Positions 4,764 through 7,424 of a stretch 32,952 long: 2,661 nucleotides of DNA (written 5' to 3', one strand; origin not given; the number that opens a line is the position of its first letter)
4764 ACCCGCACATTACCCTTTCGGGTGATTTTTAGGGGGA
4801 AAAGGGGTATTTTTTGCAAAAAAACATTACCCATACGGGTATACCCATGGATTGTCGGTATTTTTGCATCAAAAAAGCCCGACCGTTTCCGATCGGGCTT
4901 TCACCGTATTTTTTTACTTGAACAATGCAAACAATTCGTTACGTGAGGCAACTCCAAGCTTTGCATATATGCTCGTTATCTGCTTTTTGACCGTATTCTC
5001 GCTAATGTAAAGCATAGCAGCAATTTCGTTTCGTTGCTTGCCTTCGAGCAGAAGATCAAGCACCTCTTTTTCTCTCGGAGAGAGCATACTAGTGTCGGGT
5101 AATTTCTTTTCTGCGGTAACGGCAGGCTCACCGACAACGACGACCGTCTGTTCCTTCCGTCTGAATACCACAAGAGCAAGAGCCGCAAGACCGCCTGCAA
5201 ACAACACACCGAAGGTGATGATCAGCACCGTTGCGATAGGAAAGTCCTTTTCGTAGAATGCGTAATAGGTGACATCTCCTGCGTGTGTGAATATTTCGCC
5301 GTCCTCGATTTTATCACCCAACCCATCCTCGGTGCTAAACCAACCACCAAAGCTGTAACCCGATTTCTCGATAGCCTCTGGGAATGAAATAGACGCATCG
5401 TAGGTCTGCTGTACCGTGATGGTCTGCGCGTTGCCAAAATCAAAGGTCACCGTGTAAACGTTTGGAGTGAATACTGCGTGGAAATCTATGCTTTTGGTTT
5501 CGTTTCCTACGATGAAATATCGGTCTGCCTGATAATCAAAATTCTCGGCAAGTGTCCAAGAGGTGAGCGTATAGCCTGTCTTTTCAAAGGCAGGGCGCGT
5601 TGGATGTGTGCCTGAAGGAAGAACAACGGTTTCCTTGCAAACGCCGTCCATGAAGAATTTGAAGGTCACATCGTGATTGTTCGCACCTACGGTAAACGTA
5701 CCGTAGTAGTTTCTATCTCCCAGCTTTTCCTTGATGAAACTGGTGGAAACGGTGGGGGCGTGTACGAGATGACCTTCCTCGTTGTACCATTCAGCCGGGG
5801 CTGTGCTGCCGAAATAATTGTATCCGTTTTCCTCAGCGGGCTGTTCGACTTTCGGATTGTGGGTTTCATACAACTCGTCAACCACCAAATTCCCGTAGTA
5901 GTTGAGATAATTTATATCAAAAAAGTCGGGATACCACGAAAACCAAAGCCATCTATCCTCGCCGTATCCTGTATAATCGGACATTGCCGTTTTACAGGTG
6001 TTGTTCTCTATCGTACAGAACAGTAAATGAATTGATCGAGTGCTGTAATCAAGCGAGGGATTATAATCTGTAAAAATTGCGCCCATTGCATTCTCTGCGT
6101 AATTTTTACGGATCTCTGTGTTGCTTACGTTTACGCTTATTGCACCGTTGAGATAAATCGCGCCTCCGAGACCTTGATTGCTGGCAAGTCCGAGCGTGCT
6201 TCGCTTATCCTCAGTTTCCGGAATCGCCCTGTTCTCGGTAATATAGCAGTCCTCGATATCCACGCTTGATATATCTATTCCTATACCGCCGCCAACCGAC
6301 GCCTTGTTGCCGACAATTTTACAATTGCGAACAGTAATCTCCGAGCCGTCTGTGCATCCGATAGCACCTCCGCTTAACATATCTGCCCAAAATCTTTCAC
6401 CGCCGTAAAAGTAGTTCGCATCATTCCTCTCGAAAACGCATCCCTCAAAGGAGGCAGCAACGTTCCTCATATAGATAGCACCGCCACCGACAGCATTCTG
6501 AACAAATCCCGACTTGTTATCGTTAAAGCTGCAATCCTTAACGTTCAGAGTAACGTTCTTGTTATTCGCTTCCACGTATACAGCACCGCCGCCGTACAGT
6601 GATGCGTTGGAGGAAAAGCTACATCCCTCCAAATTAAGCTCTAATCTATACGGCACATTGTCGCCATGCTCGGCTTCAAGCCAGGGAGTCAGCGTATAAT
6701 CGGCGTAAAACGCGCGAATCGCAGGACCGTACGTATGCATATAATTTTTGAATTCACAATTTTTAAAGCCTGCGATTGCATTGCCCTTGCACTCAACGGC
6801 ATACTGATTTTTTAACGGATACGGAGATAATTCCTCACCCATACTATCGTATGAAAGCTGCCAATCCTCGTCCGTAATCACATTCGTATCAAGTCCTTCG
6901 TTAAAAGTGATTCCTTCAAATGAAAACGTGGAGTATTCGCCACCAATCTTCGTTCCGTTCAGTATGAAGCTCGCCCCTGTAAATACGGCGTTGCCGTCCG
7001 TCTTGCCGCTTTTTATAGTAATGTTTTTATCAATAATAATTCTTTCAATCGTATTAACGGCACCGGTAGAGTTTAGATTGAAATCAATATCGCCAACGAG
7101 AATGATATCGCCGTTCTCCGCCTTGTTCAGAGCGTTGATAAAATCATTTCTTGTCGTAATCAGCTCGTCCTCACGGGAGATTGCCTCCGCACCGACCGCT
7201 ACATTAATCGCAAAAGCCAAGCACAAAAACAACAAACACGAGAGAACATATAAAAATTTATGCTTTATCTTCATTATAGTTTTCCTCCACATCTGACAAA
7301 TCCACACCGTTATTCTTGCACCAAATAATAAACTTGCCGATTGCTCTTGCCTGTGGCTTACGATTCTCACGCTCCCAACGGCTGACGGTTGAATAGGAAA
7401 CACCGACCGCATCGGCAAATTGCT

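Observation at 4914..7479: XRE HTH gene overlapping a membrane-tethered LuxR-type regulator with a large extracytoplasmic beta-helix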

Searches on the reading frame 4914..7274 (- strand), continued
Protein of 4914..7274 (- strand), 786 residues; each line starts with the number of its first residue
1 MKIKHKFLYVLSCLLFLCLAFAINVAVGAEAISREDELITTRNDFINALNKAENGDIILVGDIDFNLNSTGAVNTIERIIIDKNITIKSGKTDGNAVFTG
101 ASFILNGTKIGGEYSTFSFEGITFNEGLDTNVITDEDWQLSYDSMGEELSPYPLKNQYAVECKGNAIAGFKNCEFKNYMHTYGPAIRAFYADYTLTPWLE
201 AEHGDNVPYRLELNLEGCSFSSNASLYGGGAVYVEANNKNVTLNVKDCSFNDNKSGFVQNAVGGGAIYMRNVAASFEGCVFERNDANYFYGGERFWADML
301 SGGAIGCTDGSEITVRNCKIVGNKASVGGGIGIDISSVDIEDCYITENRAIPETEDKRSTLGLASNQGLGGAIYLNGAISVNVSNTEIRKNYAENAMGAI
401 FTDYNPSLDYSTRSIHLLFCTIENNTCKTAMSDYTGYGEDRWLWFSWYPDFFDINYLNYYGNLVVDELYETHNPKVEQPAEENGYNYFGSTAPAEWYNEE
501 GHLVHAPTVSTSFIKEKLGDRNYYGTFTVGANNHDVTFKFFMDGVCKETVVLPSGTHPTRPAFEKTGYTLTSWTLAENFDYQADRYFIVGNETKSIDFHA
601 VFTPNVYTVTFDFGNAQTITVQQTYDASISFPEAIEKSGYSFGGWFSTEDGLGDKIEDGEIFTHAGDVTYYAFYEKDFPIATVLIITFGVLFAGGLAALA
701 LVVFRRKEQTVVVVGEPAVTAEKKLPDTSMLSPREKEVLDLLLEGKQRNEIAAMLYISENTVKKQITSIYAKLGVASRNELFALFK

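Call 16: find_related_loci(query=A1, collection=genome_contigs, flank=8000)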
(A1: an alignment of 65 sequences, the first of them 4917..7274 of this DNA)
Query A1 (786 aa) in genome_contigs; peptide patterns used: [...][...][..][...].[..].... (x = any residue, [..] = any of these).
133 stretches matched a pattern; 66 encode a relative of the query (tblastn E <= 1e-3); 66 distinct loci.
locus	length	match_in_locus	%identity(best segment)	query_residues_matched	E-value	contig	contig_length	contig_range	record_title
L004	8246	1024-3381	100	1-786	0e+0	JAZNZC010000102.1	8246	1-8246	MAG: Eubacteriales bacterium isolate T1900044770_TS20190236.MAGScoT_cleanbin_000053 SGB_2447_k141_396645, whole genome s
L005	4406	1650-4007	99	1-786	0e+0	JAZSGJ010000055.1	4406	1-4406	MAG: Eubacteriales bacterium isolate T1900044578_TS20190044.MAGScoT_cleanbin_000070 SGB_536_k141_1109109, whole genome s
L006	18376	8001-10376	76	1-786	0e+0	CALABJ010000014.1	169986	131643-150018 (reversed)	MAG TPA_asm: uncultured Clostridia bacterium isolate SRR6425820_bin.124_CONCOCT_v1.1_MAG genome assembly, contig: ERZ176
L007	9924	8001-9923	83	1-641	0e+0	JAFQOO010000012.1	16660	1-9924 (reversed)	MAG: Clostridia bacterium isolate RGIG2008 Goat_Colon-1__c255898, whole genome shotgun sequence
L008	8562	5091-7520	66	4-785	0e+0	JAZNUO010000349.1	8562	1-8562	MAG: Eubacteriales bacterium isolate T1900044797_TS20190263.MAGScoT_cleanbin_000014 SGB_2686_k141_462027, whole genome s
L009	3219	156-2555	66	4-785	0e+0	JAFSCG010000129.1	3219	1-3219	MAG: Clostridia bacterium isolate RGIG3011 Goat_Rectum-3__c461731, whole genome shotgun sequence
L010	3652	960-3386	66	4-785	0e+0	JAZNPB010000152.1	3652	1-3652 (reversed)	MAG: Eubacteriales bacterium isolate T1900044836_TS20190302.MAGScoT_cleanbin_000028 SGB_2923_k141_748718, whole genome s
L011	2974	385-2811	66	4-785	0e+0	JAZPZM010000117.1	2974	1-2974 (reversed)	MAG: Eubacteriales bacterium isolate T1900044645_TS20190111.MAGScoT_cleanbin_000017 SGB_1340_k141_1078262, whole genome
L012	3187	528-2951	66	4-784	0e+0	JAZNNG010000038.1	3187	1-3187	MAG: Eubacteriales bacterium isolate T1900044657_TS20190123.MAGScoT_cleanbin_000041 SGB_1488_k141_4579386, whole genome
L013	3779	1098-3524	66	4-784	0e+0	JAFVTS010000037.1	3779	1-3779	MAG: Clostridia bacterium isolate RGIG5386 Sheep_Colon-3__c501076, whole genome shotgun sequence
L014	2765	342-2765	65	4-784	0e+0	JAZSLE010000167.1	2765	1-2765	MAG: Eubacteriales bacterium isolate T1900044558_TS20190024.MAGScoT_cleanbin_000051 SGB_338_k141_56828, whole genome sho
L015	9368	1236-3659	64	1-782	0e+0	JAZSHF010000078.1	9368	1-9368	MAG: Eubacteriales bacterium isolate T1900044576_TS20190042.MAGScoT_cleanbin_000012 SGB_497_k141_1839775, whole genome s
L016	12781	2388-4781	65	10-782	0e+0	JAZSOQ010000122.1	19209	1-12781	MAG: Eubacteriales bacterium isolate T1900044548_TS20190014.MAGScoT_cleanbin_000077 SGB_169_k141_1926323, whole genome s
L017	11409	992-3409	65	1-782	0e+0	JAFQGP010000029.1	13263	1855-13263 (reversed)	MAG: Clostridia bacterium isolate RGIG1801 Goat_Cecum-4__c171999, whole genome shotgun sequence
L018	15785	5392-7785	65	10-782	0e+0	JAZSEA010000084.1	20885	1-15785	MAG: Eubacteriales bacterium isolate T1900044594_TS20190060.MAGScoT_cleanbin_000007 SGB_645_k141_150183, whole genome sh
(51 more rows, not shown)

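Call 30: predict_structure(alignment_id=A1)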
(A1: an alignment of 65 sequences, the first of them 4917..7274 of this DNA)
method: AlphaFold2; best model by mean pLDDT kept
length: 786 residues; sequences in the alignment: 65
mean_pLDDT: 89.3   pTM: 0.77
mean pLDDT of the five models: 89.3, 89.3, 88.3, 88.1, 86.1
residues with pLDDT >= 90: 570; 70-90: 144; 50-70: 35; < 50: 37
segments of 3 or more residues with pLDDT < 50: 1-4, 28-35, 703-723
pLDDT, mean of each block of 10 residues (from residue 1): 58 84 59 61 96 96 89 84 97 95 97 96 97 94 88 93 98 98 98 92 94 99 97 98 99 96 97 98 98 93 96 97 98 97 97 95 95 95 97 97 92 96 96 93 89 95 95 93 96 90 90 89 91 91 94 85 94 78 78 91 96 91 95 89 93 92 95 82 61 54 38 33 65 94 92 93 95 90 85
secondary structure, 60 per line:
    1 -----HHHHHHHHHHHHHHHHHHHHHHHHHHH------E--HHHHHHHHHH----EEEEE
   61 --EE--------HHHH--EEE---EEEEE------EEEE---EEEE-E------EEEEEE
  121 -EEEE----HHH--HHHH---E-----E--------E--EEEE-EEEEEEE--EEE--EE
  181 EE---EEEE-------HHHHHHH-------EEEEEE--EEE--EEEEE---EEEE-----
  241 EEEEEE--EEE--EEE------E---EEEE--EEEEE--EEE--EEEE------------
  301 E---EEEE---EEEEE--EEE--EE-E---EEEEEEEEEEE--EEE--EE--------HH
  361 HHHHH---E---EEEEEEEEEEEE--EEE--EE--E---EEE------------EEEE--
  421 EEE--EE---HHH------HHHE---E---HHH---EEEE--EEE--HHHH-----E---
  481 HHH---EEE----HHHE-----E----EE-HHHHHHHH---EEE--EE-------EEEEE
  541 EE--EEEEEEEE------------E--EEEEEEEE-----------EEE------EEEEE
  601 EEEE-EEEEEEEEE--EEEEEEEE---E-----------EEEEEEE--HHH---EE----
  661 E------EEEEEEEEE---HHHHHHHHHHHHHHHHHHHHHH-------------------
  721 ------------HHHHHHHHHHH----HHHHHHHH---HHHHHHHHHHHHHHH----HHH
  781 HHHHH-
elements in order (helices of 4 or more, strands of 3 or more residues): H6-32 H42-51 E56-60 H73-76 E79-81 E85-89 E96-99 E103-106 E115-120 E122-125 H135-138 E160-163 E165-171 E174-176 E179-182 E186-189 H197-203 E211-216 E219-221 E224-228 E232-235 E241-246 E249-251 E254-256 E267-270 E273-277 E280-282 E285-288 E305-308 E312-316 E319-321 E331-341 E344-346 H359-365 E373-384 E387-389 E400-402 E415-418 E421-423 E457-460 E463-465 H468-471 E487-489 H511-518 E522-524 E536-542 E545-552 E568-575 E587-589 E596-604 E606-614 E617-624 E640-646 E668-676 H680-701 H733-743 H748-755 H759-773 H778-785

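Call 34: fold_search(model_id=the predicted structure, library=pdb)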
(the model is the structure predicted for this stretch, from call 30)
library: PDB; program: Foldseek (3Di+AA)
matches with E <= 10: 929; with E <= 0.001: 6
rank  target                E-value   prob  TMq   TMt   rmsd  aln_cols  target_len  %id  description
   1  9qr4_A                8.3e-05  0.99  0.09  0.20  20.2       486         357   12  InlB392_T336Y: T336Y variant of Listeria monocytogenes InlB (internalin B) residues 36-392 (released 2025-12-03)
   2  7nms                  1.6e-04  0.99  0.09  0.20  20.9       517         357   12  InlB392_T332E: T332E variant of Listeria monocytogenes InlB (internalin B) residues 36-392 (released 2022-01-26)
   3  9qr5                  2.0e-04  0.98  0.10  0.19  20.3       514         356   12  InlB392_V333E: V333E variant of Listeria monocytogenes InlB (internalin B) residues 36-392 (released 2025-11-26)
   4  7pv9_A                2.1e-04  0.99  0.10  0.20  19.9       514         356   11  Listeria monocytogene InlB (internalin B) residues 36-392 (internalin domain and B-repeat) (released 2022-01-26)
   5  9qr4_C                4.4e-04  0.95  0.09  0.19  20.9       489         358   12  InlB392_T336Y: T336Y variant of Listeria monocytogenes InlB (internalin B) residues 36-392 (released 2025-12-03)
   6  7yl6_B                5.1e-04  1.00  0.11  0.19   7.6       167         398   12  Cell surface protein YwfG protein complexed with alpha-1,2-mannobiose (released 2023-06-07)
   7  5gkq_A                1.0e-03  1.00  0.22  0.24   9.5       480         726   12  Structure of PL6 family alginate lyase AlyGC mutant-R241A (released 2017-02-08)
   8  4nk6                  1.3e-03  0.99  0.18  0.29  12.8       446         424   10  Crystal Structure of the periplasmic alginate epimerase AlgG (released 2014-01-15)
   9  4ozz                  1.4e-03  0.97  0.17  0.29  12.9       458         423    9  Crystal Structure of the periplasmic alginate epimerase AlgG T265N T268M double mutant (released 2015-03-04)
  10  4ozy                  1.4e-03  0.97  0.17  0.28  13.4       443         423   10  Crystal Structure of the periplasmic alginate epimerase AlgG T265N mutant (released 2015-03-04)
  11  5gai_0                1.8e-03  0.72  0.15  0.17  14.7       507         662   11  Probabilistic Structural Models of Mature P22 Bacteriophage Portal, Hub, and Tailspike proteins (released 2016-02-17)
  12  7yl4_B                2.0e-03  1.00  0.11  0.18   8.1       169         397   14  Cell surface protein YwfG protein (apo form) (released 2023-06-07)
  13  4nk8                  2.6e-03  0.82  0.15  0.23  14.0       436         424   11  Crystal Structure of the periplasmic alginate epimerase AlgG D317A mutant (released 2014-01-15)
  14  1ooc_A                2.7e-03  1.00  0.21  0.41   8.6       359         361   14  Mutations in the T1.5 loop of pectate lyase A (released 2004-03-16)
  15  7yl5_B                3.6e-03  1.00  0.11  0.19   7.7       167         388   12  Cell surface protein YwfG protein complexed with mannose (released 2023-06-07)
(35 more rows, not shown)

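Call 35: search_protein_families(library=ncbifam, proteins=[window:4914-7274:-], max_evalue=0.01)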
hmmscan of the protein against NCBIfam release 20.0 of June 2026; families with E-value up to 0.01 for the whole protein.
window:4914-7274:- (786 aa): 25 families
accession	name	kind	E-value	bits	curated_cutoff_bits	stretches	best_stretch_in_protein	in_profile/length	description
TIGR03020.2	EpsA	equivalog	5.5e-10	39.3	170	1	718-780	181-240/247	XrtB/PEP-CTERM-associated transcriptional regulator EpsA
NF007505.1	PRK10100.1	equivalog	2.1e-09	37.4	250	1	724-779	138-193/204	biofilm master transcriptional regulator CsgD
NF047785.1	respo_reg_MadR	equivalog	2.8e-09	36.6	300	1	724-780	142-198/209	MadR family response regulator transcription factor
TIGR03541.1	reg_near_HchA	equivalog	8.1e-09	35.3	215.6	1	725-779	166-220/232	PA1136 family autoinducer-binding transcriptional regulator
NF038181.1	reg_ATPase_IniR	equivalog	1e-08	34.1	750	1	719-784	755-820/827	isoniazid response ATPase/transcriptional regulator IniR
NF033188.1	internalin_H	exception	1.2e-08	34.1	1050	1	558-677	369-483/548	InlH/InlC2 family class 1 internalin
NF003420.0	PRK04841.1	equivalog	2.2e-07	29.3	537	1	728-780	836-888/903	HTH-type transcriptional regulator MalT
NF052445.1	RespRegMctR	equivalog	1e-06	28.4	300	1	722-781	136-195/205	two-component system response regulator MctR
NF007708.0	PRK10403.1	equivalog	3.6e-06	26.6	343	1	728-780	151-203/215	nitrate/nitrite response regulator protein NarP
NF011896.0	PRK15369.1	equivalog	6.2e-06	26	242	1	719-782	136-201/211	two component system response regulator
NF047402.1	TransRegVisN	equivalog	7.1e-06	25.4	250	1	724-783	179-238/246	transcriptional regulator VisN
NF041830.1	RR_TF_ErdR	exception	7.4e-06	25.8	390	1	712-780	135-200/213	response regulator transcription factor ErdR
NF007935.0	PRK10651.1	equivalog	1.8e-05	24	250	1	726-780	151-205/216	two-component system response regulator NarL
NF041232.1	BagY_FevT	exception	2e-05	23.6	700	1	727-782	293-348/367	LuxR family transcriptional regulator BagY/FevT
NF052366.1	photon_PedR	equivalog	2.1e-05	24.6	120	1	730-781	2-53/74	photosynthetic electron transport-dependent transcriptional regulator PedR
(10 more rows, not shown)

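Call 63: search_protein_representatives(protein=window:5235-7169:-)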
Query: 645 residues. Proteins with E-value up to 0.001 (for the whole library): 3470; up to 1e-10: 1011; up to 1e-30: 137. The best 150 are listed.
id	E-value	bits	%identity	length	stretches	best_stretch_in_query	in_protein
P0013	0.0e+00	1095.7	74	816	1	2-640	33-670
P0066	3.3e-186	637.0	52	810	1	3-645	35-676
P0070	1.3e-144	499.6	45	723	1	2-565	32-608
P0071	1.4e-129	449.9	43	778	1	2-611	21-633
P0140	7.8e-104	364.8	42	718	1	3-554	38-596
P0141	3.0e-100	353.0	42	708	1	4-468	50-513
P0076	4.3e-95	335.9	42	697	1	2-456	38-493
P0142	8.6e-94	331.6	39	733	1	3-551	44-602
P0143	6.5e-93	328.7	42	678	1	3-460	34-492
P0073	1.5e-89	317.6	39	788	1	3-645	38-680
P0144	1.6e-88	314.3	28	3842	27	526-640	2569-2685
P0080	2.1e-86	307.2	39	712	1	3-458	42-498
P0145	2.9e-83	296.8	37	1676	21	207-316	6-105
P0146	7.7e-83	295.5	38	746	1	3-550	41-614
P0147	1.0e-79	285.2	37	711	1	3-514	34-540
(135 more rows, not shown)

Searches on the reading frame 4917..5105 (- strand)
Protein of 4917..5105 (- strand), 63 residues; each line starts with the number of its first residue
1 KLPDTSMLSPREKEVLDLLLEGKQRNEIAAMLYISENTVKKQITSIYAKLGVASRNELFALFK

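Call 80: search_solved_structures(query=window:4917-5105:-, max_evalue=0.001, show_alignments=2)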
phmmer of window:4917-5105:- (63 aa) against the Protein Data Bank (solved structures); distinct sequences matched with E-value up to 0.001: 34.
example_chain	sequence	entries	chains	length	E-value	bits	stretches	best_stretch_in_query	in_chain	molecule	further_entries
1fse_A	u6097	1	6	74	6.1e-09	38.6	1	6-58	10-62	GERE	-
8vd6_A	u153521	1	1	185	8.2e-08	35.1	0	12-43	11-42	CAP REPEAT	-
7x1k_A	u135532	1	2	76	2.8e-07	33.4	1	6-57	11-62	Chemotaxis protein CheY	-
4yn8_A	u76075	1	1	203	2.9e-07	33.4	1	7-56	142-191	Response regulator ChrA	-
4wt0_B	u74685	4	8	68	7.2e-07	32.2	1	8-57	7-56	Response regulator receiver domain protein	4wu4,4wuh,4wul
4wsz_A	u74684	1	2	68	9.9e-07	31.7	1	8-57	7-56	Response regulator receiver domain protein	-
5hev_A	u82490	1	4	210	2e-06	30.8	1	8-57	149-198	Response regulator protein VraR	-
4ldz_A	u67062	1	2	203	2.4e-06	30.6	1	6-58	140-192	Transcriptional regulatory protein DesR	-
6jqs_A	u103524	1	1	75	2.5e-06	30.5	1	5-58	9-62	DNA-binding response regulator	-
3clo_A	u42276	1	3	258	2.9e-06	30.3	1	6-55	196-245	Transcriptional regulator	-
1zlj_A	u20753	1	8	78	7e-06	29.1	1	6-58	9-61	Dormancy Survival Regulator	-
2krf_A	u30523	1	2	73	7.4e-06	29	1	5-60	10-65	Transcriptional regulatory protein comA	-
1zlk_A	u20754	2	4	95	1.2e-05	28.4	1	6-58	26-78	Dormancy Survival Regulator | TWO COMPONENT TRANSCRIPTIONAL REGULATORY PROTEIN DEVR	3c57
3kln_A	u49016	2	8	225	1.3e-05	28.2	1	7-59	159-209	Transcriptional regulator, LuxR family | Transcriptional regulator VpsT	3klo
3ulq_B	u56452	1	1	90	1.3e-05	28.2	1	5-60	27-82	Transcriptional regulatory protein ComA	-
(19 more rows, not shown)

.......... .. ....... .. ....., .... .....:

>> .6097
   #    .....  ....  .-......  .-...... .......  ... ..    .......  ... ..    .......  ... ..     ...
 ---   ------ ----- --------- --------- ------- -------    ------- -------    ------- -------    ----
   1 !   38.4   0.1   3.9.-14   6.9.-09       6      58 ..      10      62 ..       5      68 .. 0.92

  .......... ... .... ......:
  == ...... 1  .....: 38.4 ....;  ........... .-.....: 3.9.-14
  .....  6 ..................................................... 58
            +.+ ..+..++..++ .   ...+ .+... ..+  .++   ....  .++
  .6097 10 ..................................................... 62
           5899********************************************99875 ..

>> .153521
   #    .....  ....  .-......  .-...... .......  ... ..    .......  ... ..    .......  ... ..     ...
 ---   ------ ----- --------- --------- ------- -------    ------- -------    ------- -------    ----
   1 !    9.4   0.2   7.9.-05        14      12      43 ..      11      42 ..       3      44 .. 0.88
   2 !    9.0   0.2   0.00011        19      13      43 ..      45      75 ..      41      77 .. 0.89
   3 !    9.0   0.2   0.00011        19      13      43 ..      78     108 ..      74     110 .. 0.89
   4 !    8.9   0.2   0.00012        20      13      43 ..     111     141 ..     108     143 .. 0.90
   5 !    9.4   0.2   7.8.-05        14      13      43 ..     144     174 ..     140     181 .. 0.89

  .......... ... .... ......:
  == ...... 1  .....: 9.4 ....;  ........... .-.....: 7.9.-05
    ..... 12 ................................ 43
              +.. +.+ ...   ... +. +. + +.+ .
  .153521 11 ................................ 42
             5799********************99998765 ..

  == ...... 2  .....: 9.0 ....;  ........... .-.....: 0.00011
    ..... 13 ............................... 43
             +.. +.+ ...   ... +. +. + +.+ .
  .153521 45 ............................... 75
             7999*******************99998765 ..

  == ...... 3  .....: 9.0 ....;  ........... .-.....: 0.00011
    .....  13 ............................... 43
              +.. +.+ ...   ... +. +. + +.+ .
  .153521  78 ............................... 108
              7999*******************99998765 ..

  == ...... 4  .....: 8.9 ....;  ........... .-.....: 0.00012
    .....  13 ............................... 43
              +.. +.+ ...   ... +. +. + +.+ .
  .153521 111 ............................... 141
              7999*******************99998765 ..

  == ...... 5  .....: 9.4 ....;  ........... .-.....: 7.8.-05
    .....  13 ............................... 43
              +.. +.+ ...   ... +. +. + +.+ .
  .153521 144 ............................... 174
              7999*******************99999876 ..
